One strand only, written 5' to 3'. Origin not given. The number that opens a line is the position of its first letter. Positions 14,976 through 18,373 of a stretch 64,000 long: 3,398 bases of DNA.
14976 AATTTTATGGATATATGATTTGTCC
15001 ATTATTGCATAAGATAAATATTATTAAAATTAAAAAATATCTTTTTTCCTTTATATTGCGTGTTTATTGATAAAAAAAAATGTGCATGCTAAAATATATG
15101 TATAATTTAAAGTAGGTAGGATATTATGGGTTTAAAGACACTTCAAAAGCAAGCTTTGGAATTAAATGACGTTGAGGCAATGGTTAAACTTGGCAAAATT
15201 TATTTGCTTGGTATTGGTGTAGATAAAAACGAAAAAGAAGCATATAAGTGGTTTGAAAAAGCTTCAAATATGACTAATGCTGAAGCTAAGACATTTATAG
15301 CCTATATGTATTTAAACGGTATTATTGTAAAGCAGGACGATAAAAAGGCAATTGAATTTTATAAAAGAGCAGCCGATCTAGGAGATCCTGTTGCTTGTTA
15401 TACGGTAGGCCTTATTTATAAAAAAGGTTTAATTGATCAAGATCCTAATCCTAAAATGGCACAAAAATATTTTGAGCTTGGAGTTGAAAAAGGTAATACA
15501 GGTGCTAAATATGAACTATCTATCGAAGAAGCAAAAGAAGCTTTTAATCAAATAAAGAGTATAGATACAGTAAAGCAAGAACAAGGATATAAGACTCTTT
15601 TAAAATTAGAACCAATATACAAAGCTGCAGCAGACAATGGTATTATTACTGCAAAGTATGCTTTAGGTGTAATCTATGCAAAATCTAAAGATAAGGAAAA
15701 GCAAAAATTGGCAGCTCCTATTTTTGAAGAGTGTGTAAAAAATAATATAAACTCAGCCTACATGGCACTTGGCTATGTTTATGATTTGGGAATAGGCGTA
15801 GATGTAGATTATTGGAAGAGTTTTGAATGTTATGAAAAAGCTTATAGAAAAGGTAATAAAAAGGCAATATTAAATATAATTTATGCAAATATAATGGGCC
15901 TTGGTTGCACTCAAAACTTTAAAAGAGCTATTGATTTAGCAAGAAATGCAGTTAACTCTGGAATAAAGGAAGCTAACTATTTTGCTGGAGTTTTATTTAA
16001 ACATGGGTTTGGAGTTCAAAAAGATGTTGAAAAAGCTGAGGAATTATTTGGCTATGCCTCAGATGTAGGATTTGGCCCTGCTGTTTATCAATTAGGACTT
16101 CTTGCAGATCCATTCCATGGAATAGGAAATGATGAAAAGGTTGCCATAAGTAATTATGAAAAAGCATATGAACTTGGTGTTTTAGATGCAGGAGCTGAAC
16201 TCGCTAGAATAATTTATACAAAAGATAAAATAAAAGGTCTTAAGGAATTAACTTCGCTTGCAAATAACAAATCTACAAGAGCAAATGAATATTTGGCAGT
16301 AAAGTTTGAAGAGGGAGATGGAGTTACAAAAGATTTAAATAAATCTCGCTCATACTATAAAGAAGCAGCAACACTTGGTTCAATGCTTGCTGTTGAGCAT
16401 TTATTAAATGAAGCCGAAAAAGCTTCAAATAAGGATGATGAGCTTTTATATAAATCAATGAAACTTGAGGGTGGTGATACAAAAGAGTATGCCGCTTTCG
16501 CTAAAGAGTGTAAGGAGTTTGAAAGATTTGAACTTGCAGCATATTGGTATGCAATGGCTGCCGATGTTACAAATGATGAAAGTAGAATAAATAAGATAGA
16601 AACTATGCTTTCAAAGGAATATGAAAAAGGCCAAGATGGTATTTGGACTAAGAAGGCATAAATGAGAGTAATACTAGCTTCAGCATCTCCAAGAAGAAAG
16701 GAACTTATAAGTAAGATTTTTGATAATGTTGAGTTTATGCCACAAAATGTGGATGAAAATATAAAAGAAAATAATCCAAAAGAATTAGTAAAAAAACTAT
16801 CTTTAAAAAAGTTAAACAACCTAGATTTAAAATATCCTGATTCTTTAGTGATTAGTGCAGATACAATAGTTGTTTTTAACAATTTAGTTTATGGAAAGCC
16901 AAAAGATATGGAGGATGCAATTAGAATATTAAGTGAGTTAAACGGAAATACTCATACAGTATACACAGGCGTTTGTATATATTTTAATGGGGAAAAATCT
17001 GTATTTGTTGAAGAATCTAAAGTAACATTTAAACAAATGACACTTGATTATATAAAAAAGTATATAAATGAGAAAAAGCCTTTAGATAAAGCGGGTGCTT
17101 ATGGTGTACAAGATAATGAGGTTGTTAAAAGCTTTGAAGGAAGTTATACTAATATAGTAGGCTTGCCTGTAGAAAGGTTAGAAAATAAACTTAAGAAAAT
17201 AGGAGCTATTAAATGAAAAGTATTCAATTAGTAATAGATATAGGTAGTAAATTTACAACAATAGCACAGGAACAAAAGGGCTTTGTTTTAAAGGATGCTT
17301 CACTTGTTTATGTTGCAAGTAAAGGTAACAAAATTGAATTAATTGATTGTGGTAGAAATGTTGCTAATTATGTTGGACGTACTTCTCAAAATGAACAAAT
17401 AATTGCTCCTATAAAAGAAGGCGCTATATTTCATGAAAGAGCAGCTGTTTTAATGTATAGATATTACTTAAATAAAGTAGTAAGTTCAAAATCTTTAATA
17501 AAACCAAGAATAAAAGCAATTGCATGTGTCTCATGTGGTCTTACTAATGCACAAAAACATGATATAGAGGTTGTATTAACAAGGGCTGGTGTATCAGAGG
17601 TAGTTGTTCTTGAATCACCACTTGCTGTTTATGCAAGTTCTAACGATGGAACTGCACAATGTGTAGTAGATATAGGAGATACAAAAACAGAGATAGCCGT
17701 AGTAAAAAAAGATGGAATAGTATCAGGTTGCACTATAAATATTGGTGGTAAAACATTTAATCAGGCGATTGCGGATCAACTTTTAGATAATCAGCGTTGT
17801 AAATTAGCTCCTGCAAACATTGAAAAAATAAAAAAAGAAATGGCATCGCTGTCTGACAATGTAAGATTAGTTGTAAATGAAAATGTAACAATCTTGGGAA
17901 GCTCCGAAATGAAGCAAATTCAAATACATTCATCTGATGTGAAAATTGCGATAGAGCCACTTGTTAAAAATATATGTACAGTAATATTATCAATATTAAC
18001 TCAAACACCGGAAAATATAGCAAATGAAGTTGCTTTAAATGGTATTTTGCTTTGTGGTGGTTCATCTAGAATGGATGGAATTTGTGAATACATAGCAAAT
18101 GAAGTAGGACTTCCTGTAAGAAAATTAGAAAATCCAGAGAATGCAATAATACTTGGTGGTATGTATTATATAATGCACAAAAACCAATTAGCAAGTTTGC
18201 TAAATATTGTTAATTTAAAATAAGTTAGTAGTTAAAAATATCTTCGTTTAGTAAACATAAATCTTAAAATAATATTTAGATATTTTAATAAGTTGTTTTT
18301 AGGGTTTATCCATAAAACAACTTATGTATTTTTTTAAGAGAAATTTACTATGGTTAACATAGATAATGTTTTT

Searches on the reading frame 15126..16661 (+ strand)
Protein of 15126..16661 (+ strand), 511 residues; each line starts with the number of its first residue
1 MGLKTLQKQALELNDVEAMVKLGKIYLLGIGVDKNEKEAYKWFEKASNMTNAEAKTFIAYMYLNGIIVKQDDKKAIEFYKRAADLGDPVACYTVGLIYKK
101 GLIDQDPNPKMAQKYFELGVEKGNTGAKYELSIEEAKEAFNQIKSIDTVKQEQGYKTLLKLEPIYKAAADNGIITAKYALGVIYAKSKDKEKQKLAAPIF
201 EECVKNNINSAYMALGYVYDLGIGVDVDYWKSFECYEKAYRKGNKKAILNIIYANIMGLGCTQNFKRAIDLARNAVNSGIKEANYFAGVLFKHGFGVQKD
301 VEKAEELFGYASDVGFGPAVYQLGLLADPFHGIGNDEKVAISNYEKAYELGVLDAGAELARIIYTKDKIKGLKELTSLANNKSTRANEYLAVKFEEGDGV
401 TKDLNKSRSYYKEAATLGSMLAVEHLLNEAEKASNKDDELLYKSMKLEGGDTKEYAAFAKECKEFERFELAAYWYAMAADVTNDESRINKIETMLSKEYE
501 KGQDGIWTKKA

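Call 64: search_protein_families(library=pfam, proteins=[window:15126-16661:+], max_evalue=0.00001)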
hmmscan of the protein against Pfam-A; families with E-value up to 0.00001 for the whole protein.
window:15126-16661:+ (511 aa): 2 families
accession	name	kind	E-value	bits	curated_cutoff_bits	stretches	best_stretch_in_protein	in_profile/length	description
PF08238.18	Sel1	-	2.5e-48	161.2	30.7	2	52-87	1-36/36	Sel1 repeat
PF23310.1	TPR_27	-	5.9e-06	26.4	27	0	166-204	53-92/110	Plant tetratrico peptide repeats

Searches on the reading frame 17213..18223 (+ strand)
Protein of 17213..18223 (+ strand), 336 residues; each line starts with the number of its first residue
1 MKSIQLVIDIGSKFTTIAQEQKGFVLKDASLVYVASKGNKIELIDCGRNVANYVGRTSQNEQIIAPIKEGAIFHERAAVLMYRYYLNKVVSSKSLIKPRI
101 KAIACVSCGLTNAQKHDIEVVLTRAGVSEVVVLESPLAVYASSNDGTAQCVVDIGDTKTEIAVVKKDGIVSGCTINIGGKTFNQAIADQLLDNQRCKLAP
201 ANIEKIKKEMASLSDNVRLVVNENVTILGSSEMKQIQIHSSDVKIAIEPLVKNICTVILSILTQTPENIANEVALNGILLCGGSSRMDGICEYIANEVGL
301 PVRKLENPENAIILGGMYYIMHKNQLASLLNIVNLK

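Call 64: search_protein_families(library=pfam, proteins=[window:17213-18223:+], max_evalue=0.00001)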
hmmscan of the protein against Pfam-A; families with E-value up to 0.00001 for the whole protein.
window:17213-18223:+ (336 aa): 4 families
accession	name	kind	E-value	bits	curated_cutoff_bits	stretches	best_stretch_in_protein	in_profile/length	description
PF06723.19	MreB_Mbl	-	4.3e-48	164.3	27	1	5-324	3-323/327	MreB/Mbl protein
PF14450.12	FtsA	-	5.9e-11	43.2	31.8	1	150-306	1-111/127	Cell division protein FtsA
PF00022.25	Actin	-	3.2e-09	36.3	27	0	59-214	57-210/410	Actin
PF11104.14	PilM_2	-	3.4e-06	26.7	27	0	144-190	177-223/340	Type IV pilus assembly protein PilM;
